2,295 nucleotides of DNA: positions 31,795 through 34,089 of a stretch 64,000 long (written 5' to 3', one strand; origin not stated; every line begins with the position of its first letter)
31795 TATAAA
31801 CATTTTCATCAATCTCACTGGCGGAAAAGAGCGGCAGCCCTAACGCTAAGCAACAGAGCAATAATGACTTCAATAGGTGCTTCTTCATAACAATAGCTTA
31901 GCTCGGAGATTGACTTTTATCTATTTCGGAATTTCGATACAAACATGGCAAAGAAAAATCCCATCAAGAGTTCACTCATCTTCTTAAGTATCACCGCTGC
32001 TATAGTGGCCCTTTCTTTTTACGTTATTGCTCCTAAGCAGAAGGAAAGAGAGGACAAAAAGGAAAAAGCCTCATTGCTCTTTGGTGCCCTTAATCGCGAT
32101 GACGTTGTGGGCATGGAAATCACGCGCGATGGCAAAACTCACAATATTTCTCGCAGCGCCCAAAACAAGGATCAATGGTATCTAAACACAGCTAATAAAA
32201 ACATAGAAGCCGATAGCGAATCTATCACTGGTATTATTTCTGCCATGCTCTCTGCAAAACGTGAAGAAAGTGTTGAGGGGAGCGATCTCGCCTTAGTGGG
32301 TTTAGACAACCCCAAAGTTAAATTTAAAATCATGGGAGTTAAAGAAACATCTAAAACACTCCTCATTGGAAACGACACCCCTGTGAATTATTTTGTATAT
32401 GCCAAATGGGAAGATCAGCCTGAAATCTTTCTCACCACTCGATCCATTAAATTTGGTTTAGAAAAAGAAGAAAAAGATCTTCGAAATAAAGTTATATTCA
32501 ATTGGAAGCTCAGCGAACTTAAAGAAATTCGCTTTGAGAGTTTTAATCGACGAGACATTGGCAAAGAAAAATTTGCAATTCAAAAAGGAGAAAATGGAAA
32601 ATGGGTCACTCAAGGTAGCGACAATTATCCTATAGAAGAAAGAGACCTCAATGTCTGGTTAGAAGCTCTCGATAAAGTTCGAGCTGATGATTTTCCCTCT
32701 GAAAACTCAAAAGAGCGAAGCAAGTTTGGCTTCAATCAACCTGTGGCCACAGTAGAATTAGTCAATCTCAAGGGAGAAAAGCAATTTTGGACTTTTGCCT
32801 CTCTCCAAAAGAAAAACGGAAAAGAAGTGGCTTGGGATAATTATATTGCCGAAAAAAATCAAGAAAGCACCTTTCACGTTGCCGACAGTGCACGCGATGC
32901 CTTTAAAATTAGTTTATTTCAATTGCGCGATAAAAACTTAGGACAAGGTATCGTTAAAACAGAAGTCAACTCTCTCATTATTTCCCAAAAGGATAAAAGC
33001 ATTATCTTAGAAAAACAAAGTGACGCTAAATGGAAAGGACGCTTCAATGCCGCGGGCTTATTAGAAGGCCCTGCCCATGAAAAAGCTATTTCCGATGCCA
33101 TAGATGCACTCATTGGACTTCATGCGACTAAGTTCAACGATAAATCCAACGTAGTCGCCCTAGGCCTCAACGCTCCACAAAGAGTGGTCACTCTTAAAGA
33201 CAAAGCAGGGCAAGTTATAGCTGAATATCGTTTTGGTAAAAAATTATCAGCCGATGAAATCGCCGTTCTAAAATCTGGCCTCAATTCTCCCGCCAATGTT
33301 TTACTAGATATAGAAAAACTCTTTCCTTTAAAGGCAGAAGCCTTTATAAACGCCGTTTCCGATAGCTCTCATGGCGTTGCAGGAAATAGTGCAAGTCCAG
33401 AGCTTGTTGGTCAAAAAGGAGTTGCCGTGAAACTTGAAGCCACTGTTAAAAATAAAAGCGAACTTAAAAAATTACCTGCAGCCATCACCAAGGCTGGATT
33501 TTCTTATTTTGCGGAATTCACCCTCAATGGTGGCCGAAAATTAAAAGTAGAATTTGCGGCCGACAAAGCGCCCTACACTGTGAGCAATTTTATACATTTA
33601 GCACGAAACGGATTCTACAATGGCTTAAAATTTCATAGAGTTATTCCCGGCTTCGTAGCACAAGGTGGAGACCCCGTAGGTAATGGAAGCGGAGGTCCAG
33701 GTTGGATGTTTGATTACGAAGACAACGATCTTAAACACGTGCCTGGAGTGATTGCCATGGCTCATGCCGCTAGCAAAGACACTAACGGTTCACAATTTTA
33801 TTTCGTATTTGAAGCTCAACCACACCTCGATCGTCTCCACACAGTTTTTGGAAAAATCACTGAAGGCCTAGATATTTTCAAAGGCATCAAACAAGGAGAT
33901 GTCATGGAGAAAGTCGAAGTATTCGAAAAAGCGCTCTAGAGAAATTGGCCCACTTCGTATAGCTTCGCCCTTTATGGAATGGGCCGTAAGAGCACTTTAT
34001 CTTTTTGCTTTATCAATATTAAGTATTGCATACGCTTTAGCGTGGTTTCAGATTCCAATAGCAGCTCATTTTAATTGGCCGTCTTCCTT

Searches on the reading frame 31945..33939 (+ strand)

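Call 9: search_protein_families(library=pfam, proteins=[window:31945-33939:+])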
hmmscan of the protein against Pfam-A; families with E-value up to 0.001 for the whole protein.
window:31945-33939:+ (664 aa): 2 families
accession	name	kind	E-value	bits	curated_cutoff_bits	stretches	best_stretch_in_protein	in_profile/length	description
PF00160.26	Pro_isomerase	-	2.4e-39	135.5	21.7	1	524-656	3-145/159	Cyclophilin type peptidyl-prolyl cis-trans isomerase/CLD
PF14238.11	DUF4340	-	4.1e-31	109.1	25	2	82-220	4-137/183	Domain of unknown function (DUF4340)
